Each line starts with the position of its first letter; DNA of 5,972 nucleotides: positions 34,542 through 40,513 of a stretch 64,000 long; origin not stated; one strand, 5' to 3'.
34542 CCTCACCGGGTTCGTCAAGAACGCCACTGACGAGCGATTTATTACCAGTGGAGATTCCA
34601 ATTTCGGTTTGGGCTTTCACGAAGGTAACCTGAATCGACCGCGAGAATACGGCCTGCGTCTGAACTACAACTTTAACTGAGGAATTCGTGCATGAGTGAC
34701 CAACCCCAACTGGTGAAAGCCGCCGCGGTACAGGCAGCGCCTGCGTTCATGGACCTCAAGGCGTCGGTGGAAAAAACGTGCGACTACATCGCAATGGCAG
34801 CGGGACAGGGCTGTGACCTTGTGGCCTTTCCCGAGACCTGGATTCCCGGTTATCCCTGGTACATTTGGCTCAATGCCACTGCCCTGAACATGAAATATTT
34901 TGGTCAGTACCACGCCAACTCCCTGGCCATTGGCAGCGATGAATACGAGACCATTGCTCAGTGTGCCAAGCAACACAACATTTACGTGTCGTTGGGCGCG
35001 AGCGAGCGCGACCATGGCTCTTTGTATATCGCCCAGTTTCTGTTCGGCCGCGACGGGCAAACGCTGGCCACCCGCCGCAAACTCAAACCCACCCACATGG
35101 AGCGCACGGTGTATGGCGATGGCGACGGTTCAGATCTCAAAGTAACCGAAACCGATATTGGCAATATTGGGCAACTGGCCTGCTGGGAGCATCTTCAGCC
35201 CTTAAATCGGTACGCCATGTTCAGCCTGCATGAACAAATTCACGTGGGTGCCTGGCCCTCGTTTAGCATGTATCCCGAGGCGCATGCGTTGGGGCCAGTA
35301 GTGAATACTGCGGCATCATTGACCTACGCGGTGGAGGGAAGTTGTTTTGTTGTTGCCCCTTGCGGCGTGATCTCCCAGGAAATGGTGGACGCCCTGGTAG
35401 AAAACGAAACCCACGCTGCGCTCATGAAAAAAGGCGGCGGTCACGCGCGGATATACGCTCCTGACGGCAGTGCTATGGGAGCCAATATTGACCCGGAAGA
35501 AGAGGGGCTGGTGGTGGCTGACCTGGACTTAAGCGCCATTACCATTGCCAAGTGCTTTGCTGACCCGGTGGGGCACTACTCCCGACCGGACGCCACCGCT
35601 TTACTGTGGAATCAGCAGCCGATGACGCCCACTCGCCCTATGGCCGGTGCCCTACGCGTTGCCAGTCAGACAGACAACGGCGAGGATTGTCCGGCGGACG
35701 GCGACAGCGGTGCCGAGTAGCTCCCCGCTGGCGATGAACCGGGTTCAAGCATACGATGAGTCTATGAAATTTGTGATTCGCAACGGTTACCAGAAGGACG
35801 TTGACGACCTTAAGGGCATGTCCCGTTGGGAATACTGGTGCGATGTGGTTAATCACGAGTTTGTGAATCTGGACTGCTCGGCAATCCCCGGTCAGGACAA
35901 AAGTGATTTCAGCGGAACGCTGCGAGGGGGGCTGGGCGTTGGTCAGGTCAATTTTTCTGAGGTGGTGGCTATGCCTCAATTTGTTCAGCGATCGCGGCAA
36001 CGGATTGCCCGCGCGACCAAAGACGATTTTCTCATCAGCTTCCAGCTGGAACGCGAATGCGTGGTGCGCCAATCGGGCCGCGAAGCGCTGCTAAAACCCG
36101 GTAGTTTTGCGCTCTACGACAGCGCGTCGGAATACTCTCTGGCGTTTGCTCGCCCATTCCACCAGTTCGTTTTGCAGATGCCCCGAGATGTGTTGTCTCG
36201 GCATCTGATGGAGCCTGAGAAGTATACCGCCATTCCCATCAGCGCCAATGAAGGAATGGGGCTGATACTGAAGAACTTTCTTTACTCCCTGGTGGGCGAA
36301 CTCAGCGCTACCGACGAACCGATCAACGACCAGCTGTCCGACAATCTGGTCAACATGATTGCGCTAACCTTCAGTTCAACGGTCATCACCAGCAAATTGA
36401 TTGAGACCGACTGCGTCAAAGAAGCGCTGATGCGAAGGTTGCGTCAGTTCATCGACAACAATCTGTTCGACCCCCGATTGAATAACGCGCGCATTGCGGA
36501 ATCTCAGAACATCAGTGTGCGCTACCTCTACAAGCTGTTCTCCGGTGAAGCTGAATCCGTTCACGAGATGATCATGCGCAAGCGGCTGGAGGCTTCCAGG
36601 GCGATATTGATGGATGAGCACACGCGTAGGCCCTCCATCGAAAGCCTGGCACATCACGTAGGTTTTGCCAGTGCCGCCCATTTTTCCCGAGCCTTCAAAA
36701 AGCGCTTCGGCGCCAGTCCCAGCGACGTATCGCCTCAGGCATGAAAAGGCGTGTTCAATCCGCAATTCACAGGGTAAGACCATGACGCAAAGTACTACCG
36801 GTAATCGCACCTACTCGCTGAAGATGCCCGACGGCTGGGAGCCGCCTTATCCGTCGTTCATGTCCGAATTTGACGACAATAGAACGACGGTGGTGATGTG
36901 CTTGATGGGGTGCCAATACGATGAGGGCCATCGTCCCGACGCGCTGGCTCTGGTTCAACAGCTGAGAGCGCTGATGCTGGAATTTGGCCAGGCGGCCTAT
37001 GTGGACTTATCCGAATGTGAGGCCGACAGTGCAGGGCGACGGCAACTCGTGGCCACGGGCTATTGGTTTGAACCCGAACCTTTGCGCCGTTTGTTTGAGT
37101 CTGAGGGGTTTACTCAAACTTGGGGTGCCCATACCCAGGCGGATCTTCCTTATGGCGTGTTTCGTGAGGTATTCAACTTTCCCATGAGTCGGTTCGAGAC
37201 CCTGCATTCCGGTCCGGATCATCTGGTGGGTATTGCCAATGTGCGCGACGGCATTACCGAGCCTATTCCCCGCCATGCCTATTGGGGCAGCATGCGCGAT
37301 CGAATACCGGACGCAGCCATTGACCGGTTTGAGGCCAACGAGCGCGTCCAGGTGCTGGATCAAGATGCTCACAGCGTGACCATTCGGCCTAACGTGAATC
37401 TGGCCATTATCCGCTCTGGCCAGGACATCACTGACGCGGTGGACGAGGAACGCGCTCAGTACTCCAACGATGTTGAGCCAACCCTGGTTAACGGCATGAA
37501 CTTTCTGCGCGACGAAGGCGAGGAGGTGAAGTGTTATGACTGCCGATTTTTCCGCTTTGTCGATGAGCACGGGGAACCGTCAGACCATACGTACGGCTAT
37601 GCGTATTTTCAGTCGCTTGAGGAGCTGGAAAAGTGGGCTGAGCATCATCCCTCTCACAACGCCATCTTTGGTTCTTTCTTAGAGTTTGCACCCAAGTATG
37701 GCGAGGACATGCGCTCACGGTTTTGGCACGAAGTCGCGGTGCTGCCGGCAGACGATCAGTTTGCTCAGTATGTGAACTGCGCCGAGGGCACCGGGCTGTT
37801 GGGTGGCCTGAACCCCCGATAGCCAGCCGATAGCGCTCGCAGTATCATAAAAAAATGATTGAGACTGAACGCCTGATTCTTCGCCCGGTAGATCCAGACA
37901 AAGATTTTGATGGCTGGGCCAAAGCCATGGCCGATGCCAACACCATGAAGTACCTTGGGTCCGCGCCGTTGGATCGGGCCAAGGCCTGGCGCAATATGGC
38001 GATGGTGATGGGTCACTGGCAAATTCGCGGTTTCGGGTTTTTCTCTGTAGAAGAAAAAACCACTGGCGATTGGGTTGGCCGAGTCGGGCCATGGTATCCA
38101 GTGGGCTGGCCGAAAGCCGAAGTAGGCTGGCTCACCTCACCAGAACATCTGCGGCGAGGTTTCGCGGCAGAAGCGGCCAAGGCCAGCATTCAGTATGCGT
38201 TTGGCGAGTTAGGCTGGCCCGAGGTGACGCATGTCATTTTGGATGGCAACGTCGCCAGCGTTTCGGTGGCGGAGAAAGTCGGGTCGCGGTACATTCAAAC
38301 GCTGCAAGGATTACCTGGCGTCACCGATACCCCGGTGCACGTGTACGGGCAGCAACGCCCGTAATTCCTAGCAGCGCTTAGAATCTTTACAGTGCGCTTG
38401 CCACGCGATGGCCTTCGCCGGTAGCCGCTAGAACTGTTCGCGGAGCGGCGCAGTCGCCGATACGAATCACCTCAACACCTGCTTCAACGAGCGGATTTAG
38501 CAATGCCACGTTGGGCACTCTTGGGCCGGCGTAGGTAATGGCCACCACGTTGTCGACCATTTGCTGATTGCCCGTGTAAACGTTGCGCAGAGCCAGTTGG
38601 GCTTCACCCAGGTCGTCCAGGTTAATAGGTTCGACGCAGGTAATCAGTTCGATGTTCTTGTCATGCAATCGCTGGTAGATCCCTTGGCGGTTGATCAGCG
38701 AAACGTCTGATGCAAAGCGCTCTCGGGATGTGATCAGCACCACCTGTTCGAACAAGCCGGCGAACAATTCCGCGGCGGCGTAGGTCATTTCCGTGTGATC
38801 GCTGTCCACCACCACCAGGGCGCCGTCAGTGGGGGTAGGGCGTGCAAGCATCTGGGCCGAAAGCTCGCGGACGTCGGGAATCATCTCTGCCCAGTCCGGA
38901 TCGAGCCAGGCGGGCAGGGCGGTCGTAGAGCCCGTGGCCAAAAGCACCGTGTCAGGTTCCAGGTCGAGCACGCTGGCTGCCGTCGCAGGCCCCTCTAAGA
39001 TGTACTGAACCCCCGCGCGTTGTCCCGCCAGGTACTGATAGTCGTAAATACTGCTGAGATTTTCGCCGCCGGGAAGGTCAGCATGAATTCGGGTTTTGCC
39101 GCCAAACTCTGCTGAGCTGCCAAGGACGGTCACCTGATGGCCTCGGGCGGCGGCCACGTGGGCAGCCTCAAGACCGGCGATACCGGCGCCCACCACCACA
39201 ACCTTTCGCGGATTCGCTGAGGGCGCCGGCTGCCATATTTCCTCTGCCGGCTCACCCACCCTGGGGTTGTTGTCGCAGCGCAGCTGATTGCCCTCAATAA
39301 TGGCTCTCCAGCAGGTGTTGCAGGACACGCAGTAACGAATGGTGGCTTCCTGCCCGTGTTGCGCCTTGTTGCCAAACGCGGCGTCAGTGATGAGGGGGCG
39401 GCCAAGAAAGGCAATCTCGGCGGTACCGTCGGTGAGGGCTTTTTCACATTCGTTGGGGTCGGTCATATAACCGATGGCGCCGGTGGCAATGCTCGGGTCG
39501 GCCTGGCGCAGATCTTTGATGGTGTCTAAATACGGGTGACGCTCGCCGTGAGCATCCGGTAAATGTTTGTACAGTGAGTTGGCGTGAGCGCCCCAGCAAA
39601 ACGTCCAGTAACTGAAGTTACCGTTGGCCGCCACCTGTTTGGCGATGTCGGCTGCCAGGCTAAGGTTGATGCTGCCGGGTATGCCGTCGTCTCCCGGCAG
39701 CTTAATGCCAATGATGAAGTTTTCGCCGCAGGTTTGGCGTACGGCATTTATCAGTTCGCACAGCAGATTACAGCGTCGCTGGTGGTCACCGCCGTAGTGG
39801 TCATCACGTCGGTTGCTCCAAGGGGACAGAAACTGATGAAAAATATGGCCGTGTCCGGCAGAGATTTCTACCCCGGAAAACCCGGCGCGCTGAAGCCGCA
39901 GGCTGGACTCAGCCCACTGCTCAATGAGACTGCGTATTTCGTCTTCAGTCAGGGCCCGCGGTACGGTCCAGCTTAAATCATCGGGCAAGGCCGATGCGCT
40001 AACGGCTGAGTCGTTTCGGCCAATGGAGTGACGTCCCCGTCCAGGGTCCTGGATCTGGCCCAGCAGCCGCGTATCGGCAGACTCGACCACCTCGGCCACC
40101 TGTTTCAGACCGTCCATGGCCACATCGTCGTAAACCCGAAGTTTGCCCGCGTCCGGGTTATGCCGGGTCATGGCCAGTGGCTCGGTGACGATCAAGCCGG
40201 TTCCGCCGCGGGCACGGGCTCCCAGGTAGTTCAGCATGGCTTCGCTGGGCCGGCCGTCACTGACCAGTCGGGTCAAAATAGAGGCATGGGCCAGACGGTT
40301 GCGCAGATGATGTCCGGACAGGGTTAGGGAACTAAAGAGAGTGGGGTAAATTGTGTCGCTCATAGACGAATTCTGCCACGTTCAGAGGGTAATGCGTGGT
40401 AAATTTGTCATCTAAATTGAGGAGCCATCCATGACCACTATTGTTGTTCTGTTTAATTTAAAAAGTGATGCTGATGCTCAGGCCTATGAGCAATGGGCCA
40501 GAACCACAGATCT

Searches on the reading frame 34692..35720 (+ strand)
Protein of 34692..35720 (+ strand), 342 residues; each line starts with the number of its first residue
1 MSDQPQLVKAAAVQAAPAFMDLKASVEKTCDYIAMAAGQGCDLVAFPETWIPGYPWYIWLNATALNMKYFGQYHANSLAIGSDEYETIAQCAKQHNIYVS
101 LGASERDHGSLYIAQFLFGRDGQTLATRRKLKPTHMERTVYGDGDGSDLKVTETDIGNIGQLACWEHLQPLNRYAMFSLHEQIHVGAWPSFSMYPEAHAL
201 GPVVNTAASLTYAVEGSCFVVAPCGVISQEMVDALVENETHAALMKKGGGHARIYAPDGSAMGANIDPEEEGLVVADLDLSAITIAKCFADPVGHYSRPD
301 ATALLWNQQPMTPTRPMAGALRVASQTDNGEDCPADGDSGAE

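Call 62: search_protein_families(library=pfam, proteins=[window:34692-35720:+], max_evalue=0.0001)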
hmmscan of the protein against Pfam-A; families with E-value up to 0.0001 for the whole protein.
window:34692-35720:+ (342 aa): 1 family
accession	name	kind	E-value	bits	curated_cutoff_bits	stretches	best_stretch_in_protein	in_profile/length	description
PF00795.27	CN_hydrolase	-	4.1e-49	167.6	23.2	1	9-284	1-252/256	Carbon-nitrogen hydrolase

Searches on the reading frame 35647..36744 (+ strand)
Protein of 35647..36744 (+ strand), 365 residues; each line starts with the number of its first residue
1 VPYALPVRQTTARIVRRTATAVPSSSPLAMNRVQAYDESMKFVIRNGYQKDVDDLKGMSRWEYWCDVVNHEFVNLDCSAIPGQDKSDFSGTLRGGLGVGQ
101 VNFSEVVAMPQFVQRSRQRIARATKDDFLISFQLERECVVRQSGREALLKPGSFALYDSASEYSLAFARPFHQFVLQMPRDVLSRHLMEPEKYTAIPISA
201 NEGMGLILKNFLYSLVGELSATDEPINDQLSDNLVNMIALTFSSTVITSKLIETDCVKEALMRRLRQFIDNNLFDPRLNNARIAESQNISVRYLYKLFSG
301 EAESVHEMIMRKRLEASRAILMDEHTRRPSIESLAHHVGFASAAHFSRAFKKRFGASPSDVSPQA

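Call 62: search_protein_families(library=pfam, proteins=[window:35647-36744:+], max_evalue=0.0001)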
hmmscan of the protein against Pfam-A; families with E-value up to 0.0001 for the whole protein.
window:35647-36744:+ (365 aa): 3 families
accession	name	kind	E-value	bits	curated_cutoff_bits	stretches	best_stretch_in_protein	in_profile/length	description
PF14525.12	AraC_binding_2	-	1.7e-15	57.6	27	1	64-239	1-169/173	AraC-binding-like domain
PF12833.13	HTH_18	-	5.6e-14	52.6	33.6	1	284-361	2-77/80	Helix-turn-helix domain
PF00165.29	HTH_AraC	-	4.1e-10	40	26.6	1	330-360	10-39/42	Bacterial regulatory helix-turn-helix proteins, AraC family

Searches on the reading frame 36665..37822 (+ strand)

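Call 62: search_protein_families(library=pfam, proteins=[window:36665-37822:+], max_evalue=0.0001)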
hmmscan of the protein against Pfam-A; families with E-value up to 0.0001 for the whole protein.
window:36665-37822:+ (385 aa): 2 families
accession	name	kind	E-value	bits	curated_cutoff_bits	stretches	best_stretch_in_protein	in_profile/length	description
PF13816.12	Dehydratase_hem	-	3.7e-77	260.2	25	1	80-378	2-310/310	Haem-containing dehydratase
PF13826.12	Monooxy_af470-like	-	7.6e-07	29.9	25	0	307-373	52-114/118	Monooxygenase af470-like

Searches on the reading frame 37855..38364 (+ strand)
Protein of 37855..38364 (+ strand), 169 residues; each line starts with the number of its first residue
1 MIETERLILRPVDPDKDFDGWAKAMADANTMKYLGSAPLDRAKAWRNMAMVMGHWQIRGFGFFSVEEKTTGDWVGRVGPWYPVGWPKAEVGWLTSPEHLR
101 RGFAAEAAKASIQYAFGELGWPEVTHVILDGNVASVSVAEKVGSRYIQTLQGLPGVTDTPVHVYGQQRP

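Call 62: search_protein_families(library=pfam, proteins=[window:37855-38364:+], max_evalue=0.0001)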
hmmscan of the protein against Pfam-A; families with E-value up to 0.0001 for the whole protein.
window:37855-38364:+ (169 aa): 1 family
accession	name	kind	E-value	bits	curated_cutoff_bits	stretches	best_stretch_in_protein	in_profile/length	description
PF13302.13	Acetyltransf_3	-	4.3e-30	105.6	25.4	1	6-144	1-137/138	Acetyltransferase (GNAT) domain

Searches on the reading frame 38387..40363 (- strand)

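Call 62: search_protein_families(library=pfam, proteins=[window:38387-40363:-], max_evalue=0.0001)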
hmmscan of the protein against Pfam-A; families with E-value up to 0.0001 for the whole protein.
window:38387-40363:- (658 aa): 8 families
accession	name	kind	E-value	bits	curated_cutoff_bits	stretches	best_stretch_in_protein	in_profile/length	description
PF00724.26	Oxidored_FMN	-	1.7e-38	133.2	27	1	9-339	2-340/342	NADH:flavin oxidoreductase / NADH oxidase family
PF07992.20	Pyr_redox_2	-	1.2e-09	38.5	26.1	1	387-634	2-253/291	Pyridine nucleotide-disulphide oxidoreductase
PF13450.12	NAD_binding_8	-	1.8e-06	28.6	21.9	1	390-432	1-42/68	NAD(P)-binding Rossmann-like domain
PF01266.30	DAO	-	9.4e-06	25.8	27.9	1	387-524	1-146/353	FAD dependent oxidoreductase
PF00070.33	Pyr_redox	-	1.2e-05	26.2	22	1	387-420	1-34/82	Pyridine nucleotide-disulphide oxidoreductase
PF01262.27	AlaDh_PNT_C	-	1.8e-05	24.7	23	1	383-417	26-60/214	Alanine dehydrogenase/PNT, C-terminal domain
PF03486.20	HI0933_like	-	5.8e-05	23.1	50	1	387-426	2-41/244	HI0933-like protein Rossmann domain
PF00890.30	FAD_binding_2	-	5.8e-05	22.9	20.4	1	388-425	2-39/414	FAD binding domain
